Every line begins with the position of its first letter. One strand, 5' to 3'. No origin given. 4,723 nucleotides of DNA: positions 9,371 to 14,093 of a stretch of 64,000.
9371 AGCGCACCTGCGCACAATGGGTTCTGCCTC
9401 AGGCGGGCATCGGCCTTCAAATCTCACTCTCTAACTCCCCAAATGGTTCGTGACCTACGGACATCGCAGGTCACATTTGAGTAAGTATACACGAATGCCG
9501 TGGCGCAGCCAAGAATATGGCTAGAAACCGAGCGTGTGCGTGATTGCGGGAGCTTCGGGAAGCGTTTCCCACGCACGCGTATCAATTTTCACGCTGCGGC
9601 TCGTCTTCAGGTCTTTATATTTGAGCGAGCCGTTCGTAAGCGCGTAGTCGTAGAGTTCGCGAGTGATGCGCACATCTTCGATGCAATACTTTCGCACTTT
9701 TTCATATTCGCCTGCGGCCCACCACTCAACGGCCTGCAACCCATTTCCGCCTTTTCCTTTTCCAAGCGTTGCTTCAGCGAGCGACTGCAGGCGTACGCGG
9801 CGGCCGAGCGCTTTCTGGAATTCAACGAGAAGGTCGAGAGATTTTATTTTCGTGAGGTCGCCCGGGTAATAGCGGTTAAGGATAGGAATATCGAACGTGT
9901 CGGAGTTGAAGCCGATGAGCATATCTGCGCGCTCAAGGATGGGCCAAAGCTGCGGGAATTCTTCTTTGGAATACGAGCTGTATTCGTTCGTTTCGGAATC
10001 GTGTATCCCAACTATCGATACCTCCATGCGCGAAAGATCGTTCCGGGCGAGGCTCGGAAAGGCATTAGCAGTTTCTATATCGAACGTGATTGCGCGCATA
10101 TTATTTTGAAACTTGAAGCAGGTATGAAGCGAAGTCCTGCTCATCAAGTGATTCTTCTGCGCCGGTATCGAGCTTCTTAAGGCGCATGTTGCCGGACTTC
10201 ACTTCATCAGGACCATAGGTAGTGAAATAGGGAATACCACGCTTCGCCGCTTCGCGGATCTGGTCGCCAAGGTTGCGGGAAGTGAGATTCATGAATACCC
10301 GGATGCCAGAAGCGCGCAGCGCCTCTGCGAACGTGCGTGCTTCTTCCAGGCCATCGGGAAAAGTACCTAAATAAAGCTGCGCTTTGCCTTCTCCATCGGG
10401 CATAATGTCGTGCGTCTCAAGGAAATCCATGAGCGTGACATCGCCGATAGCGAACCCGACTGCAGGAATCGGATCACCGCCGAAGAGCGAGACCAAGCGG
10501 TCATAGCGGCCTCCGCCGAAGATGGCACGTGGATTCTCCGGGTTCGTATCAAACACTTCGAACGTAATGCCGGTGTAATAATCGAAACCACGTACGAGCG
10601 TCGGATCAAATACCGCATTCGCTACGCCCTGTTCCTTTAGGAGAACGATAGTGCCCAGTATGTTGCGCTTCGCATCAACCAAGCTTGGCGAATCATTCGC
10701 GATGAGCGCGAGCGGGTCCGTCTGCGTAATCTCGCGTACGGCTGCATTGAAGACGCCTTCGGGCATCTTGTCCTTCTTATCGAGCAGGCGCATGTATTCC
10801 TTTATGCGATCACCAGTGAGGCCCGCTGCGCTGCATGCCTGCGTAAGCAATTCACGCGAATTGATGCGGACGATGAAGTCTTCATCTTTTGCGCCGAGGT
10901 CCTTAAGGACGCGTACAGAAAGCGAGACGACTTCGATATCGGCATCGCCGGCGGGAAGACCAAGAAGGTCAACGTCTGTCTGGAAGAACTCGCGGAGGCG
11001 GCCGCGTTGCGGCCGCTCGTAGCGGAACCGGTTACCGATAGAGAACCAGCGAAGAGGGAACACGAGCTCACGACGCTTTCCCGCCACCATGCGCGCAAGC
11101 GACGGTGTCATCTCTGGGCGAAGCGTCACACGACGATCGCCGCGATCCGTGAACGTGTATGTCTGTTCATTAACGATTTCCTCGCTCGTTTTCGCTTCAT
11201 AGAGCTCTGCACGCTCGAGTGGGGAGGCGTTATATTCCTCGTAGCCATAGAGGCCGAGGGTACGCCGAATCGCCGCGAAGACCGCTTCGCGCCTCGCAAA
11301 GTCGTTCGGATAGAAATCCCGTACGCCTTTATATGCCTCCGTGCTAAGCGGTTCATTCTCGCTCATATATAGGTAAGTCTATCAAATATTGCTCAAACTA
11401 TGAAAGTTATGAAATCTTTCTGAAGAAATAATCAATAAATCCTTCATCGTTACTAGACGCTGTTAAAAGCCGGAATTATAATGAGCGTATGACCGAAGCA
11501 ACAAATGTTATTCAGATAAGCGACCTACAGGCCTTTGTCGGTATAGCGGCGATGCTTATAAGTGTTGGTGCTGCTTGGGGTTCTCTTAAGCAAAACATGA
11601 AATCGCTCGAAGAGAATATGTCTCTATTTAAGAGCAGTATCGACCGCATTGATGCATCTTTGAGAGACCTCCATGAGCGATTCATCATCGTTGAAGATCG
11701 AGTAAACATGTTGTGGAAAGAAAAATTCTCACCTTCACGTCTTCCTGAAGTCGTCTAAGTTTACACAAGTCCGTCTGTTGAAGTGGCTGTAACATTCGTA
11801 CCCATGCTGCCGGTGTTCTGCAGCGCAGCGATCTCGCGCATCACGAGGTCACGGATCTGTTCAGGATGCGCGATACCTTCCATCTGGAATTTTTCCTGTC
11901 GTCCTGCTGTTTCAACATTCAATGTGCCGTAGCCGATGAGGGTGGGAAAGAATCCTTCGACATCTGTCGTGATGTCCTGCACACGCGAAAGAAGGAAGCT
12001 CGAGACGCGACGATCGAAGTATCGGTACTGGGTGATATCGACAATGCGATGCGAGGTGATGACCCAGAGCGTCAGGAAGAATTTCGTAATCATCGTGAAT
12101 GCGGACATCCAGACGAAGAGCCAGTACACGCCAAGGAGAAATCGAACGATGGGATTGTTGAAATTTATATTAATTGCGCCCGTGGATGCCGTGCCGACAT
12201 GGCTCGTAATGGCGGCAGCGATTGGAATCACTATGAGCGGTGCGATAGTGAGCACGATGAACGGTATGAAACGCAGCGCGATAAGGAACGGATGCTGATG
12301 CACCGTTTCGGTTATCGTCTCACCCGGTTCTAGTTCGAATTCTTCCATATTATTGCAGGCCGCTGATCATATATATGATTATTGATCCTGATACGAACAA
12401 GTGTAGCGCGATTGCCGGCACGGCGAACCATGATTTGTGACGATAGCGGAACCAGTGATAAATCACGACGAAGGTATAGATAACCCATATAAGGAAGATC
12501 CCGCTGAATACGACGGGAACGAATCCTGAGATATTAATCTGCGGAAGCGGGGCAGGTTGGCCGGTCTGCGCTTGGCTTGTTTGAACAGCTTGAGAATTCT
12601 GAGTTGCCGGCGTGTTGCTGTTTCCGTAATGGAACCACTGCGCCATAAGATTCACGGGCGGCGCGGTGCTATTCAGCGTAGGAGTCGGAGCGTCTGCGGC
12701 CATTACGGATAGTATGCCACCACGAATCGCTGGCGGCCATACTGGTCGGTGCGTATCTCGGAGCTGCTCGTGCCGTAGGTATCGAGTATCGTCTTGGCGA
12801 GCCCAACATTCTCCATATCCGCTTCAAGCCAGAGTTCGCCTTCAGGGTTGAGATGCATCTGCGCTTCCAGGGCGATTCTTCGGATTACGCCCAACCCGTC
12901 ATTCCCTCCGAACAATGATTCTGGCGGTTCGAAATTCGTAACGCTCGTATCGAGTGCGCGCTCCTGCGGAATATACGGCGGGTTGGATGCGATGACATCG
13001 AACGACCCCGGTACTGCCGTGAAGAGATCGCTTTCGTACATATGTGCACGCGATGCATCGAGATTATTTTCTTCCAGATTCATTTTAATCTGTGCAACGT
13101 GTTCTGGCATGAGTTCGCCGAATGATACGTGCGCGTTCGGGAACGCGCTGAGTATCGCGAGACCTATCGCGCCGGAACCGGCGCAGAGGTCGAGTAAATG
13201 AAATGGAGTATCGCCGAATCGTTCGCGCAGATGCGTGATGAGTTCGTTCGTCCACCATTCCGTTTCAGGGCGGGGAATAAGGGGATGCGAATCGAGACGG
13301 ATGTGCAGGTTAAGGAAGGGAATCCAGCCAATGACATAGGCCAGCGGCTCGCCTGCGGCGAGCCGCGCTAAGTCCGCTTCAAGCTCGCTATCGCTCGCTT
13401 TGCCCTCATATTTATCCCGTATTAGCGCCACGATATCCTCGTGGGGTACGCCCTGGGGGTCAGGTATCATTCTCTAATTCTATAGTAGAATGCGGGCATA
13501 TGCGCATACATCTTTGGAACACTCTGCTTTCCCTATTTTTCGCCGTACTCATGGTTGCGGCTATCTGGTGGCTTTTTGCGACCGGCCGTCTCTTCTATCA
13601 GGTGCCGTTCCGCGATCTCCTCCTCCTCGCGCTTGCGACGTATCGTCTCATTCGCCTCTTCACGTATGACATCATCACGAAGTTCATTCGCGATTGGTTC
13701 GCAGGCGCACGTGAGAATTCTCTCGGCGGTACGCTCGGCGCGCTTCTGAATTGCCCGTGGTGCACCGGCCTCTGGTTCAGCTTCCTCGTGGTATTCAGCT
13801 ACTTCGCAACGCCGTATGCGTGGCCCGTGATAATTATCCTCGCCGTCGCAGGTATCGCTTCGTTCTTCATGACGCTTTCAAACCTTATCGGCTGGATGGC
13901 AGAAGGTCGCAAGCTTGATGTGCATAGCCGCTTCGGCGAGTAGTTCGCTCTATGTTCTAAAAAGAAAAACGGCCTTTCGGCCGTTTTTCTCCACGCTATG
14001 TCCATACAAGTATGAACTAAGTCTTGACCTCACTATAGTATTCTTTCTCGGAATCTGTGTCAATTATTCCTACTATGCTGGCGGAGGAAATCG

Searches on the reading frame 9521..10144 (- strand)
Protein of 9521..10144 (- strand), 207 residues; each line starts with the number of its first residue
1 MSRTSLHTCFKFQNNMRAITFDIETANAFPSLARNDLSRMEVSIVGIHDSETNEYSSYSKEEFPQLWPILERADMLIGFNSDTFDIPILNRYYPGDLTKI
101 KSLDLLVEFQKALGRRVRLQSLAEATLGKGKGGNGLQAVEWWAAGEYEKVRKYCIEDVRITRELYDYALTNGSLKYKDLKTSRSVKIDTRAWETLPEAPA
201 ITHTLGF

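Call 73: search_protein_families(library=pfam, proteins=[window:9521-10144:-], max_evalue=0.01)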
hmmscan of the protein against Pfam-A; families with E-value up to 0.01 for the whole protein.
window:9521-10144:- (207 aa): 3 families
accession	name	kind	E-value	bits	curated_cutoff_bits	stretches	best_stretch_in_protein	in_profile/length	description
PF13482.12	RNase_H_2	-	1e-08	35.7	22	1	21-168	3-164/165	RNase_H superfamily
PF10108.15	DNA_pol_B_exo2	-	3.3e-07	30.6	24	1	103-179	109-185/213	Predicted 3'-5' exonuclease related to the exonuclease domain of PolB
PF01612.26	DNA_pol_A_exo1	-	3.1e-05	24.3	23.6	1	8-167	12-167/173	3'-5' exonuclease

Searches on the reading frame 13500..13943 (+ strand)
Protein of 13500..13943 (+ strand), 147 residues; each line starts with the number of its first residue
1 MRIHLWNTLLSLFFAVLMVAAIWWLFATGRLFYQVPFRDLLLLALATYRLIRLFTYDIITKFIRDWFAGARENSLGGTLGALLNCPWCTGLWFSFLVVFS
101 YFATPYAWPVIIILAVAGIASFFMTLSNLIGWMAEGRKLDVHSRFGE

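Call 34: search_protein_families(library=pfam, proteins=[window:13500-13943:+], max_evalue=0.1)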
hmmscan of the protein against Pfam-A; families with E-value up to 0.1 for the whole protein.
window:13500-13943:+ (147 aa): 1 family
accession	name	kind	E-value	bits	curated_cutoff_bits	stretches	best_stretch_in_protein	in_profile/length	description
PF07098.16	DUF1360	-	6.2e-15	55.5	21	2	75-124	49-99/102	Protein of unknown function (DUF1360)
